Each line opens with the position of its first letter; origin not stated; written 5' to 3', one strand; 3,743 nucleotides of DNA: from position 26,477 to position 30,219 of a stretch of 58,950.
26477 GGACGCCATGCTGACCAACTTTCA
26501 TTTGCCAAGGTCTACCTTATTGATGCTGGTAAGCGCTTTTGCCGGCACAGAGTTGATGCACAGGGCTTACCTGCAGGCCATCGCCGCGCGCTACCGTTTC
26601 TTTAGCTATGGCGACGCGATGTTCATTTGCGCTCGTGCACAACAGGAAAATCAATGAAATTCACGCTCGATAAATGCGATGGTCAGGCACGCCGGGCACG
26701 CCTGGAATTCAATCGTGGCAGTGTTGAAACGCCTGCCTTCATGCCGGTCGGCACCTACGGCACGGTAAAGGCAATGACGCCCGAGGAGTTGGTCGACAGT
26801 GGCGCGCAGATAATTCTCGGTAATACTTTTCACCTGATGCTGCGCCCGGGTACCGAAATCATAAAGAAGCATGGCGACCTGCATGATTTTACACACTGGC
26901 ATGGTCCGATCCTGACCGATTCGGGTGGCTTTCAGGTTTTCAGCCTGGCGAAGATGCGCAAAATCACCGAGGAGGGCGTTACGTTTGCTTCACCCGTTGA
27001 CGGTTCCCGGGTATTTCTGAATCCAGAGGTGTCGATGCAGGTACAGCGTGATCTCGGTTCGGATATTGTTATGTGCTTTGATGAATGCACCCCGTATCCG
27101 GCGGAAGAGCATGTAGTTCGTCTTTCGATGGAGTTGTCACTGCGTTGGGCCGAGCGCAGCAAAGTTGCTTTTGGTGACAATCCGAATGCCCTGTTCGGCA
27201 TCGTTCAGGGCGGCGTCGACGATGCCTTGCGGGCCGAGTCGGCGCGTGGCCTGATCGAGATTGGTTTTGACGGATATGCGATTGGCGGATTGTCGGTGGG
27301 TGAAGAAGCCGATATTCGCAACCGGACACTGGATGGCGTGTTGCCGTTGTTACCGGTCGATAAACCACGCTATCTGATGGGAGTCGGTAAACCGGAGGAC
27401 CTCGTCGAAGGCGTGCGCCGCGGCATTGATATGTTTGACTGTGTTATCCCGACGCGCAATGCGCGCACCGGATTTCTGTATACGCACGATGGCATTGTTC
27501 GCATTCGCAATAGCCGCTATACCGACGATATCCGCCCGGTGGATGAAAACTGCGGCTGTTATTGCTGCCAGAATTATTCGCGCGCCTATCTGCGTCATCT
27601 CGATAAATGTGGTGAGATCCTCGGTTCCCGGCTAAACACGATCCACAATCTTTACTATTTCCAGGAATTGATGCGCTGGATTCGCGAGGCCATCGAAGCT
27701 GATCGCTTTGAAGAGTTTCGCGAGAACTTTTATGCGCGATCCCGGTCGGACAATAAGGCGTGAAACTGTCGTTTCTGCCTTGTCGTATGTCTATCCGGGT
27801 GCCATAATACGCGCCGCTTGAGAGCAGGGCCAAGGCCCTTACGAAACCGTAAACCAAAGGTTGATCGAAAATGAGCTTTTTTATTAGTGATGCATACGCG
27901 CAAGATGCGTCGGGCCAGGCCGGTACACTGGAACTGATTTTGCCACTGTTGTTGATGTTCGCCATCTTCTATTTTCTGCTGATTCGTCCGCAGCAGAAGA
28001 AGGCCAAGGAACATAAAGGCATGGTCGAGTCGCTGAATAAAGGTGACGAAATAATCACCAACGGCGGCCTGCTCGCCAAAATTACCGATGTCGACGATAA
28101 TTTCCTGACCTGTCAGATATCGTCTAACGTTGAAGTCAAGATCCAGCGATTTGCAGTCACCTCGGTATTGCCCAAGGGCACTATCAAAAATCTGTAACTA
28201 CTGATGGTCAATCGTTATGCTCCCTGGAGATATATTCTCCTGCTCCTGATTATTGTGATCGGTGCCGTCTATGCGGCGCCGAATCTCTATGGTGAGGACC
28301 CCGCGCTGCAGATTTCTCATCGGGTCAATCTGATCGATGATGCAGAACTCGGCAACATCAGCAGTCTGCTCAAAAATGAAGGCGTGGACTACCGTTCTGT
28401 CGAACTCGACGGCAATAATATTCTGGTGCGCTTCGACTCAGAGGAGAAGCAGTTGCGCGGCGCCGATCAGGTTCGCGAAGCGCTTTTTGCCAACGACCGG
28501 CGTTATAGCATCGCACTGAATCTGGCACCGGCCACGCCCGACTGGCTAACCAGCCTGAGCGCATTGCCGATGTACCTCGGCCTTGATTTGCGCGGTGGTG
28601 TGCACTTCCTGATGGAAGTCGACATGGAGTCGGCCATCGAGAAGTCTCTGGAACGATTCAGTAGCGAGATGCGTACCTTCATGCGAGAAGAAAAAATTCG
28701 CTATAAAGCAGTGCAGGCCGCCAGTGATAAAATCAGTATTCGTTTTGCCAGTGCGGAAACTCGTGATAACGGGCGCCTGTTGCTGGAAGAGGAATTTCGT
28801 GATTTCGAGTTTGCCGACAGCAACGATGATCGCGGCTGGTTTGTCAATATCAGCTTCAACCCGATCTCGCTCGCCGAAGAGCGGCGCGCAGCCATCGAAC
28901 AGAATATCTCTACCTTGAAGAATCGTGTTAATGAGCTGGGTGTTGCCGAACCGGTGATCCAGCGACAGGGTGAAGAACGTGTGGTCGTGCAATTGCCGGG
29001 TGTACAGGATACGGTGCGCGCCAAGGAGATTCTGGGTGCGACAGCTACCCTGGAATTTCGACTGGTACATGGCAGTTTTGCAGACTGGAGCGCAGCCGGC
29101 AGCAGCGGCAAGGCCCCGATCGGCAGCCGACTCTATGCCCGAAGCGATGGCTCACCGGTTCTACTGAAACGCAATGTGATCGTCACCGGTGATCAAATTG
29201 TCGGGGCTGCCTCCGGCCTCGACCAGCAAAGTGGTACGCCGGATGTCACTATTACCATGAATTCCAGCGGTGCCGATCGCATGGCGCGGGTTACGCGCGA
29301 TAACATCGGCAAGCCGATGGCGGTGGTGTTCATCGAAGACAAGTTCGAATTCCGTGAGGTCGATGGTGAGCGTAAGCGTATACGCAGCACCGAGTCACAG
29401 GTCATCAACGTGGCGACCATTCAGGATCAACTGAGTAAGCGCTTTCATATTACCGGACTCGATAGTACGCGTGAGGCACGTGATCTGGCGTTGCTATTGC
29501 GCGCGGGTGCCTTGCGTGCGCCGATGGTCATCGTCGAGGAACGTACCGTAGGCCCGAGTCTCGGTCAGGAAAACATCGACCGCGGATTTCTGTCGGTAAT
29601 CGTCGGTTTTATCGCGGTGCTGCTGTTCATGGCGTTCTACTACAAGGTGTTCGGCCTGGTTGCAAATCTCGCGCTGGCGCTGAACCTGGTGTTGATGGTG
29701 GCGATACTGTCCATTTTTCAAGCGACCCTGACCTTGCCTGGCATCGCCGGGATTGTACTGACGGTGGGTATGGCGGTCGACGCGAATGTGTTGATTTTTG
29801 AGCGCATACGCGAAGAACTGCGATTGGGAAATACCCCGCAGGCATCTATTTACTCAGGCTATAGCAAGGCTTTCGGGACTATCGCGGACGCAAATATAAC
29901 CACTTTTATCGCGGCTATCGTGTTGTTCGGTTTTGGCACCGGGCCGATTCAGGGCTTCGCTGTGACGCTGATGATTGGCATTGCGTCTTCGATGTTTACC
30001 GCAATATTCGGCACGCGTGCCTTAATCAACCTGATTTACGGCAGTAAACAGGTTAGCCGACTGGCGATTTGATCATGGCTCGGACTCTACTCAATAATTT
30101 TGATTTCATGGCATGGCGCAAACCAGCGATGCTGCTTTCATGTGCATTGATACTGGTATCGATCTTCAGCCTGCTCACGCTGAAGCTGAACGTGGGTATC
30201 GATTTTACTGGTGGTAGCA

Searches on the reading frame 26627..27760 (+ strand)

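Call 86: search_protein_families(library=pfam, proteins=[window:26627-27760:+], max_evalue=0.00001)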
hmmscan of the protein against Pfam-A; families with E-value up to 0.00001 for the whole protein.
window:26627-27760:+ (378 aa): 1 family
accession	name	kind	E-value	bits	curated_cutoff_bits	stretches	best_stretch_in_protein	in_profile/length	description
PF01702.25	TGT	-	1.9e-160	534.3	26.3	1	19-372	2-355/357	Queuine tRNA-ribosyltransferase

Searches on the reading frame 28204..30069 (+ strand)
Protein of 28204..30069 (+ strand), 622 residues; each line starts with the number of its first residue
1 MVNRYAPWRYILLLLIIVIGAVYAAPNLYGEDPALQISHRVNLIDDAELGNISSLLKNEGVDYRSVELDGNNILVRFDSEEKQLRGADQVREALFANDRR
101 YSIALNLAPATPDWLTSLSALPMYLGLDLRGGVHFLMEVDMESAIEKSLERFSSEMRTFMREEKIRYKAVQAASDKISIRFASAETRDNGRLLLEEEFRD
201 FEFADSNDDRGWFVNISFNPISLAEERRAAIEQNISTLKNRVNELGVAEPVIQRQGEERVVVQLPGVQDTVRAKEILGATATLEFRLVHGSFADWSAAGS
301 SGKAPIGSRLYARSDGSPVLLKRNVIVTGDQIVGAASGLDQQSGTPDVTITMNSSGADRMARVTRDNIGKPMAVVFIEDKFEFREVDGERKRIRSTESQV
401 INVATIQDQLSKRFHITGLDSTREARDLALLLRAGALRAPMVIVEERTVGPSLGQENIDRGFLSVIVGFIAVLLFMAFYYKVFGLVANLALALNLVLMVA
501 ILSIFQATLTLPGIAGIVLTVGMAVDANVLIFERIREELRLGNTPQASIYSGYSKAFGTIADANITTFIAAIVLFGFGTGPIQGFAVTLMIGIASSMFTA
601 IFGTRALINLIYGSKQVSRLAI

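Call 86: search_protein_families(library=pfam, proteins=[window:28204-30069:+], max_evalue=0.00001)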
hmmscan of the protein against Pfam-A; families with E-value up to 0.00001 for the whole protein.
window:28204-30069:+ (622 aa): 6 families
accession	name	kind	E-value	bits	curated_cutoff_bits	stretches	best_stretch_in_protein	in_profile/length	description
PF22599.2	SecDF_P1_head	-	1e-35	122.5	27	1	311-439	5-114/114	SecDF, P1 head subdomain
PF13721.11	SecD-TM1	-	2.2e-32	112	30.5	1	3-105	2-103/103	SecD export protein N-terminal TM region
PF21760.3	SecD_1st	-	1.6e-28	98.3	27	1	231-289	1-59/60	Protein translocase subunit SecDF, P1 domain, N-terminal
PF02355.23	SecD_SecF_C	-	1.6e-20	73.8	20.5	1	443-609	15-184/189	Protein export membrane protein SecD/SecF, C-terminal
PF03176.21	MMPL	-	9.2e-08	31.8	20.5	1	483-601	175-292/333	MMPL family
PF07549.19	Sec_GG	-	4.3e-06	26.5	20.3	0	117-141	2-26/28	SecD/SecF GG Motif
